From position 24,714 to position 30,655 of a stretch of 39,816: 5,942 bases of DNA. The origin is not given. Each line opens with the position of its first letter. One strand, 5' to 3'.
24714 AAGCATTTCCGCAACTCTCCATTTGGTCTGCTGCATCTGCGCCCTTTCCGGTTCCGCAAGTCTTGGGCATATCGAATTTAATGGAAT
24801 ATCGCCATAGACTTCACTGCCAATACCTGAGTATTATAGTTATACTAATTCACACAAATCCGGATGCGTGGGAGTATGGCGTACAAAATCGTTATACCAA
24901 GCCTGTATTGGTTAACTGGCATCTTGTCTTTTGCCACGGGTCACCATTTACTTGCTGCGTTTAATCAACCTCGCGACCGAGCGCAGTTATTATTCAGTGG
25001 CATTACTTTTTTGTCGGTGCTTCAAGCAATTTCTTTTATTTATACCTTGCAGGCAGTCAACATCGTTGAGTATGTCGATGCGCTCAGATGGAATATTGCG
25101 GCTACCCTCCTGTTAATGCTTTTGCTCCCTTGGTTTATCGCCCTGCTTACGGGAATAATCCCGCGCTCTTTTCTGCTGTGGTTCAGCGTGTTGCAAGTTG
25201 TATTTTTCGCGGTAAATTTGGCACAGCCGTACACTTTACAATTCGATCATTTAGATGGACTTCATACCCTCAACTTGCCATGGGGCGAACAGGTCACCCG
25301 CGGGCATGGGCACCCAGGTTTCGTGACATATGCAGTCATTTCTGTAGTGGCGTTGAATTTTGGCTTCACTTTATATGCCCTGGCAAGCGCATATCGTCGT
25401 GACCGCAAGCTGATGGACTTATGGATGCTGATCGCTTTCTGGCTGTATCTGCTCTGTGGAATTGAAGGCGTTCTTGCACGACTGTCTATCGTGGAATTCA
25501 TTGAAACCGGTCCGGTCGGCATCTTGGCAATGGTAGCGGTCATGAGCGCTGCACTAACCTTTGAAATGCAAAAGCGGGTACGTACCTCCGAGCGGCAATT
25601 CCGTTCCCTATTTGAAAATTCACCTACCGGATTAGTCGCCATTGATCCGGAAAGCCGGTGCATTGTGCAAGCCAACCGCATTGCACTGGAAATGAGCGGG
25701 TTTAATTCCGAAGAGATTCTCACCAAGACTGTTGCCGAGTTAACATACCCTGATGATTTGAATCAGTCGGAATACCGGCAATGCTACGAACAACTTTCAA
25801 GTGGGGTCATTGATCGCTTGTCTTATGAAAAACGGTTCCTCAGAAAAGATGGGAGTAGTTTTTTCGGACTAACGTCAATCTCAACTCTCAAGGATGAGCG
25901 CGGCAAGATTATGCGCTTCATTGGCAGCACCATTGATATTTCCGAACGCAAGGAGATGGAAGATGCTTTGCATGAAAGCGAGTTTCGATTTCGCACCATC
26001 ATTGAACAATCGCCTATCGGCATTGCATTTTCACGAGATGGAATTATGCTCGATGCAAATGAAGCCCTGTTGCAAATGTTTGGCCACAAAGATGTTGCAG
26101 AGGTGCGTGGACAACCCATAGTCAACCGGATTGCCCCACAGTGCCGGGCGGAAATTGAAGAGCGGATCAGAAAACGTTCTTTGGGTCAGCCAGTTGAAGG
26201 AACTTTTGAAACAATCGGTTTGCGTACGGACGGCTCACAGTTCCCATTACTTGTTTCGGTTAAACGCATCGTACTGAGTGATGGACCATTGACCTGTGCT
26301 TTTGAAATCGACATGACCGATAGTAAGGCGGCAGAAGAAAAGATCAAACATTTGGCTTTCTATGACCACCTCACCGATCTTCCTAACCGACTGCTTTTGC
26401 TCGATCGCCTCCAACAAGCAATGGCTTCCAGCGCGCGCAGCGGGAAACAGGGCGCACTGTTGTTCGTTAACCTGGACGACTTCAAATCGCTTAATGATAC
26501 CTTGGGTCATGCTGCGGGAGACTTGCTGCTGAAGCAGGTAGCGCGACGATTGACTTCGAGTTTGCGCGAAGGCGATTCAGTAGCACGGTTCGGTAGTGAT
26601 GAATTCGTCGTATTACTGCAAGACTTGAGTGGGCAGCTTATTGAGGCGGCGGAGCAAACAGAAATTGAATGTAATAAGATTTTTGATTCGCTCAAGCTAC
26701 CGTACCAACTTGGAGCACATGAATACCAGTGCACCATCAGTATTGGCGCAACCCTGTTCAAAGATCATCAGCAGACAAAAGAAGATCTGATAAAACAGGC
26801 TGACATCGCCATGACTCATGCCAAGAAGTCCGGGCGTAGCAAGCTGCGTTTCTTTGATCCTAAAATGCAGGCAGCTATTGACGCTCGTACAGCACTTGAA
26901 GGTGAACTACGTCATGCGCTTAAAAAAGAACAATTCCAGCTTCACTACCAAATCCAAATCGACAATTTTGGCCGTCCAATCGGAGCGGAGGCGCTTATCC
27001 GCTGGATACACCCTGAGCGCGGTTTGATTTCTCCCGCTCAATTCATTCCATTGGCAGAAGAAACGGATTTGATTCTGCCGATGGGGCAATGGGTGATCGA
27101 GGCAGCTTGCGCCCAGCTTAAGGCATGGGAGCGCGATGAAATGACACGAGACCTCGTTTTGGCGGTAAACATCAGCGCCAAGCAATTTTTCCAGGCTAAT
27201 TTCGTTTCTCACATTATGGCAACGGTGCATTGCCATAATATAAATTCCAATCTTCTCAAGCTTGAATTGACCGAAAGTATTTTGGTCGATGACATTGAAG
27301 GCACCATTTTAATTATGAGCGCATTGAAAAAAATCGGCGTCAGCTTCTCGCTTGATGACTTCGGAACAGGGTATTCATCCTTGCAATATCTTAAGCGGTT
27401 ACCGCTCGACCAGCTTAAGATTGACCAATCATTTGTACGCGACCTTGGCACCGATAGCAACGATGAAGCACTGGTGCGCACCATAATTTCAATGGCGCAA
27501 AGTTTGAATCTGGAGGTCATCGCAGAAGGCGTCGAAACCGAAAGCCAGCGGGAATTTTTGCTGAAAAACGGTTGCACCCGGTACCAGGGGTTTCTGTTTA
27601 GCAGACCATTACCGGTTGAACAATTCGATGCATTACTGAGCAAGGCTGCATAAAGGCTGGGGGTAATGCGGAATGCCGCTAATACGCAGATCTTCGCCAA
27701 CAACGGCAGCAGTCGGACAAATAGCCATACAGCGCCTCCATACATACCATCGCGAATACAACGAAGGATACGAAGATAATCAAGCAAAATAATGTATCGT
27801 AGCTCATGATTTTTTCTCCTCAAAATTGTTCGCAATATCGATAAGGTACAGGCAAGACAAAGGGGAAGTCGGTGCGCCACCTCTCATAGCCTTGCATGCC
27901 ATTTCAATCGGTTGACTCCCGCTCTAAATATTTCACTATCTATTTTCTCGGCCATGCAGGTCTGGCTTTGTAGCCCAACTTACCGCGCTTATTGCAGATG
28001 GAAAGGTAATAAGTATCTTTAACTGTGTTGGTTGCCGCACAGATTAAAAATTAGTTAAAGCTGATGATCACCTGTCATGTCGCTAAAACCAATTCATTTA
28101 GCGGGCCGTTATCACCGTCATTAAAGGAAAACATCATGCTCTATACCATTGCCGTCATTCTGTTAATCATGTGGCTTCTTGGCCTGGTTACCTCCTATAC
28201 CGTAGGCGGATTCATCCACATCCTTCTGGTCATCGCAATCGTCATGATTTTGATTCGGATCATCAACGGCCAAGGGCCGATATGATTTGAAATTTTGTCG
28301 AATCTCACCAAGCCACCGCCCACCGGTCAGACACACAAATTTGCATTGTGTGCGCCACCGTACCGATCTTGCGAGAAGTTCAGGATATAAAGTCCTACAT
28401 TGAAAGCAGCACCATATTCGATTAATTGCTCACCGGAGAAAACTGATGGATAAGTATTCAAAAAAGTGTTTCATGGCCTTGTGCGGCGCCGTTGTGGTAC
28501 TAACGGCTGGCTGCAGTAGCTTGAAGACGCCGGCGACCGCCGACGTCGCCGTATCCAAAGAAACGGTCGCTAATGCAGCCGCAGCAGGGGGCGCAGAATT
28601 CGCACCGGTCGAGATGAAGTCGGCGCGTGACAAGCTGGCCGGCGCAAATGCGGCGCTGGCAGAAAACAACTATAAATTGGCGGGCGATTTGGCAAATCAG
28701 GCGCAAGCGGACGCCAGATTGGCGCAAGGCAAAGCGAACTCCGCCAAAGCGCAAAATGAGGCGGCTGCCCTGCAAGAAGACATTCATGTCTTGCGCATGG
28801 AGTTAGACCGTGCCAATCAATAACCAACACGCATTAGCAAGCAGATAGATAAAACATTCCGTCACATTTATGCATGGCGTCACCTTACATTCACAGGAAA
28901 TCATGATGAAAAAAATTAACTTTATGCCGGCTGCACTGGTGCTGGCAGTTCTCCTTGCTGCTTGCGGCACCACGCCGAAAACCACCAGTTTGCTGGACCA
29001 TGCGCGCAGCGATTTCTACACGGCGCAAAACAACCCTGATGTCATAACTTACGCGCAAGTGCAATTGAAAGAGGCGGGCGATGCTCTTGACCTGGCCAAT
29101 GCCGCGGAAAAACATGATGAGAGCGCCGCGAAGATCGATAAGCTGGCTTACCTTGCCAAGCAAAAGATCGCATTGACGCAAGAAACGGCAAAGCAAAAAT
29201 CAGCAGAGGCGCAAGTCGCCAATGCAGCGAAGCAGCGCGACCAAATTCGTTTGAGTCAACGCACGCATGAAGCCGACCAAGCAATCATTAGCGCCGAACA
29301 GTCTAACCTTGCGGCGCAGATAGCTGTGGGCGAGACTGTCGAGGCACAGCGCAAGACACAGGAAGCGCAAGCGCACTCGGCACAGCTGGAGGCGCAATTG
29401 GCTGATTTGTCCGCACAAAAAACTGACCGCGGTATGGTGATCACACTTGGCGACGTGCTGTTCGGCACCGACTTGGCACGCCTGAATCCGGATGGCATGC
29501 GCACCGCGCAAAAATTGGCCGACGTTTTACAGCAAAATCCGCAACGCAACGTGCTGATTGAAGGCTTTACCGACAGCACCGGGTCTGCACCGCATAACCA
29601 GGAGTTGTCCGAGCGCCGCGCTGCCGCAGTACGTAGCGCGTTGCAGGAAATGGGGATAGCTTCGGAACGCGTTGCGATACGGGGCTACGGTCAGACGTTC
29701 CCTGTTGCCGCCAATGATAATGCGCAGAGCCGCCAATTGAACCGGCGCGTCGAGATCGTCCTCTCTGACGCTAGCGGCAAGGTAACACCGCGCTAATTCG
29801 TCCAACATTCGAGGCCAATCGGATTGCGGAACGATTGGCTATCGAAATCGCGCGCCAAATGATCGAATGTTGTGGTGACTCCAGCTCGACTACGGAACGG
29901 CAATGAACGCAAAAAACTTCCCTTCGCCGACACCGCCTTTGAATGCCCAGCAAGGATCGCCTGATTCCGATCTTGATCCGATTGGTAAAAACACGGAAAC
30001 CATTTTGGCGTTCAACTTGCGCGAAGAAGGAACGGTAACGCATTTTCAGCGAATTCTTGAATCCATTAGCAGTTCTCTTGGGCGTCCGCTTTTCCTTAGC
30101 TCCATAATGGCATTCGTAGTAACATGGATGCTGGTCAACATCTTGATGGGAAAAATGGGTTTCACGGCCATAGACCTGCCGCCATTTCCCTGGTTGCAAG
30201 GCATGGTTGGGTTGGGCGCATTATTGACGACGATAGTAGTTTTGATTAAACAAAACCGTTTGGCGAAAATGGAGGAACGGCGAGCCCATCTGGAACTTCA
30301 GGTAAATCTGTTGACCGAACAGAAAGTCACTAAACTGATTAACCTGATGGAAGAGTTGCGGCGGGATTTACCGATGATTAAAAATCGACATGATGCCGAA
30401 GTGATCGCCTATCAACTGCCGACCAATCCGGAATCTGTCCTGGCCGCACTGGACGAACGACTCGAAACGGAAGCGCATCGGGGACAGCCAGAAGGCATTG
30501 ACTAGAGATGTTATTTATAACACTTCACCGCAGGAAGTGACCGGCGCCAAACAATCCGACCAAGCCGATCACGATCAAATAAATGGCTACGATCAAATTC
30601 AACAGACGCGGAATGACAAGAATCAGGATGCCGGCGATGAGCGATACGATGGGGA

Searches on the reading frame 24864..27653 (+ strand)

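Call 57: search_protein_families(library=pfam, proteins=[window:24864-27653:+], max_evalue=0.0001)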
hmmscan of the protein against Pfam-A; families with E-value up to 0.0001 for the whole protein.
window:24864-27653:+ (929 aa): 7 families
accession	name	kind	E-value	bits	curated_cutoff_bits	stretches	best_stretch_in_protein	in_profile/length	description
PF00563.25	EAL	-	2.2e-68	230.6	31.3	1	681-915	3-236/236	EAL domain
PF00990.26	GGDEF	-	9.8e-46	155.9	23.8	1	498-659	1-160/161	Diguanylate cyclase, GGDEF domain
PF13426.13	PAS_9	-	3.4e-24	85.5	27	2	259-361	5-103/103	PAS domain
PF00989.32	PAS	-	4.1e-21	75.5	22.6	2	245-359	2-113/113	PAS fold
PF13188.13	PAS_8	-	3.9e-15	55.6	21.8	1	375-433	2-59/65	PAS domain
PF08448.16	PAS_4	-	1.5e-11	44.9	23.1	1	250-364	1-110/110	PAS fold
PF08447.18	PAS_3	-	2.9e-10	40.7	25.6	1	268-354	2-87/89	PAS fold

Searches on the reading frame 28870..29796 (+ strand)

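Call 57: search_protein_families(library=pfam, proteins=[window:28870-29796:+], max_evalue=0.0001)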
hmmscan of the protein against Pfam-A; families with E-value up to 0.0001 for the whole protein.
window:28870-29796:+ (308 aa): 2 families
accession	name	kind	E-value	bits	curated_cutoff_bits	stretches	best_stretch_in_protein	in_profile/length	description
PF00691.25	OmpA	-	5.1e-22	78.5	27.2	1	198-292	2-98/98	OmpA family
PF14346.11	DUF4398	-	3.4e-13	50.3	27.9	1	42-119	3-78/78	Domain of unknown function (DUF4398)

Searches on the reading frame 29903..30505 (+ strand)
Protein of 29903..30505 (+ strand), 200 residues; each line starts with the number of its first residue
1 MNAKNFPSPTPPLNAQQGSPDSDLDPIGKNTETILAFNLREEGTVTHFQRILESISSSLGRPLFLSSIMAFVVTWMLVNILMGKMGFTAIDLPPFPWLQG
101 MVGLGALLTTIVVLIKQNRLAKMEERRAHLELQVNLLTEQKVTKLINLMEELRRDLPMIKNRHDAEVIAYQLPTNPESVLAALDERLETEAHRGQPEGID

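Call 57: search_protein_families(library=pfam, proteins=[window:29903-30505:+], max_evalue=0.0001)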
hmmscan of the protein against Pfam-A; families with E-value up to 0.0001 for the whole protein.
window:29903-30505:+ (200 aa): 1 family
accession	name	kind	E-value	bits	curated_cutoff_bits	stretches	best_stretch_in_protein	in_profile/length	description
PF06210.16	DUF1003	-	2.1e-20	73.3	27.4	1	60-161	2-101/103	Protein of unknown function (DUF1003)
